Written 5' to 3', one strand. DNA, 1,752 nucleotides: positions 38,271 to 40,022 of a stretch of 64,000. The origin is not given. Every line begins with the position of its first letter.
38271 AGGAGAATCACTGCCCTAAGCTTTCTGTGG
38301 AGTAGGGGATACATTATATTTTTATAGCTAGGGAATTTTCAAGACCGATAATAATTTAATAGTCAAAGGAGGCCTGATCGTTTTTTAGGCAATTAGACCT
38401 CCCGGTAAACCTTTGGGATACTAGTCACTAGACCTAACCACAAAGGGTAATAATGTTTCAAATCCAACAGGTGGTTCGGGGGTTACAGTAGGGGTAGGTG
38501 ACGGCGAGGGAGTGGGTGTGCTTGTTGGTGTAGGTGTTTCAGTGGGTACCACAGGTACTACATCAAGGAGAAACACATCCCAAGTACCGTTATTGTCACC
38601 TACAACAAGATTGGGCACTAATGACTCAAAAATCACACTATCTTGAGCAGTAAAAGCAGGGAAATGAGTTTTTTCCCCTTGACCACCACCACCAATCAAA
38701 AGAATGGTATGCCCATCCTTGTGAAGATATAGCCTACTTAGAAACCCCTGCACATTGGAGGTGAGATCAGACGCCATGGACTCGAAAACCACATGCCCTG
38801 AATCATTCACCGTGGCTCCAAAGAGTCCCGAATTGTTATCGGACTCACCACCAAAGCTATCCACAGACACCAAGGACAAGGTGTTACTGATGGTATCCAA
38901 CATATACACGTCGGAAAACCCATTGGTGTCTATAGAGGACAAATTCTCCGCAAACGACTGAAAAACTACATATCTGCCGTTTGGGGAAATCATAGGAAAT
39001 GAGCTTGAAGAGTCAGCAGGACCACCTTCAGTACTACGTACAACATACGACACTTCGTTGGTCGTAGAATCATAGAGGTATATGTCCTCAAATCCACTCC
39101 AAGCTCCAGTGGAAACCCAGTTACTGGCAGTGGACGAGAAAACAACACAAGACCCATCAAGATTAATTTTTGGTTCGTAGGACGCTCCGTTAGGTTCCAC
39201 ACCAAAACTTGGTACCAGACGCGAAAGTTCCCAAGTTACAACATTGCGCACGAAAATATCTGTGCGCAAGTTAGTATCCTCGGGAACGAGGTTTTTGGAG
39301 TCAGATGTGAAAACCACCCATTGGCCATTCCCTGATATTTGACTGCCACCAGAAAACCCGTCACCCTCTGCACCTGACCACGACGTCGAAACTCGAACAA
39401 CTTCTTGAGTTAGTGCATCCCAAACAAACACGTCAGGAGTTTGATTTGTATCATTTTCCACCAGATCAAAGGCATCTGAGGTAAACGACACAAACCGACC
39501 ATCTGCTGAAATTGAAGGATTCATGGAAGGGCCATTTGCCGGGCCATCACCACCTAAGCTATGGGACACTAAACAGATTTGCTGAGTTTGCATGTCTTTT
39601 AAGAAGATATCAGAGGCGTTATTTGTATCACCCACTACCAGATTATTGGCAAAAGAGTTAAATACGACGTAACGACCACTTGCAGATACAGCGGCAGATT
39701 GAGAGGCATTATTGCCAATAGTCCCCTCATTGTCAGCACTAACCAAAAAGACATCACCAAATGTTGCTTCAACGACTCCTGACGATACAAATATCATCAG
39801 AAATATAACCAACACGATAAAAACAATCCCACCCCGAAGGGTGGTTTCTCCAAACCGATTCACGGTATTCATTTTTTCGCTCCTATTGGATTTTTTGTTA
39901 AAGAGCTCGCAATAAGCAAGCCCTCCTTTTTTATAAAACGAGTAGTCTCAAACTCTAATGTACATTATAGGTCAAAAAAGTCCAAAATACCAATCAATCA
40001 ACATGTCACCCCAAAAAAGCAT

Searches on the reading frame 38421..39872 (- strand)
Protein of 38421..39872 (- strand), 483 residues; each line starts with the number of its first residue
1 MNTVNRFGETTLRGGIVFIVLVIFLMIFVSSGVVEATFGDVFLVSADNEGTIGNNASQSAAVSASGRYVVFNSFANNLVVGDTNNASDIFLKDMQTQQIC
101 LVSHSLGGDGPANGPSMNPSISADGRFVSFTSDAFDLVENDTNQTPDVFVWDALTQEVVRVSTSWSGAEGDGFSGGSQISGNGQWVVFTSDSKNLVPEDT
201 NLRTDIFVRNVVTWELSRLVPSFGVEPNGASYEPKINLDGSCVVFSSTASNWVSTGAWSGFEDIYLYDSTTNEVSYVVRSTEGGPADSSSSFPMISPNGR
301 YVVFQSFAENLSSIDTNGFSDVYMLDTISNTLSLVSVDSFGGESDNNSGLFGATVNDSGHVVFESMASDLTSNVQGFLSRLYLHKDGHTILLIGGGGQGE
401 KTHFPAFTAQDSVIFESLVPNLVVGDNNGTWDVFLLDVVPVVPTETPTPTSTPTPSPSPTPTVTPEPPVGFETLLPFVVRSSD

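Call 6: search_protein_families(library=pfam, proteins=[window:38421-39872:-], max_evalue=1)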
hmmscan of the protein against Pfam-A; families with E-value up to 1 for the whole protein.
window:38421-39872:- (483 aa): 4 families
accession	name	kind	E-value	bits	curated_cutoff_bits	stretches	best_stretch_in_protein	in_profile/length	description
PF07676.18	PD40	-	6.4e-08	32.8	20.9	2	291-323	12-37/38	WD40-like Beta Propeller Repeat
PF24681.1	Kelch_KLHDC2_KLHL20_DRC7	-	0.00017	21.4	50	1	141-338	21-197/221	KLHDC2/KLHL20/DRC7 Kelch-repeats domain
PF12695.13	Abhydrolase_5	-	0.041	14.1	27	1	58-108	18-68/164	Alpha/beta hydrolase family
PF12566.14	DUF3748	-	0.14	12.6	27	0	178-205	73-100/123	Protein of unknown function (DUF3748)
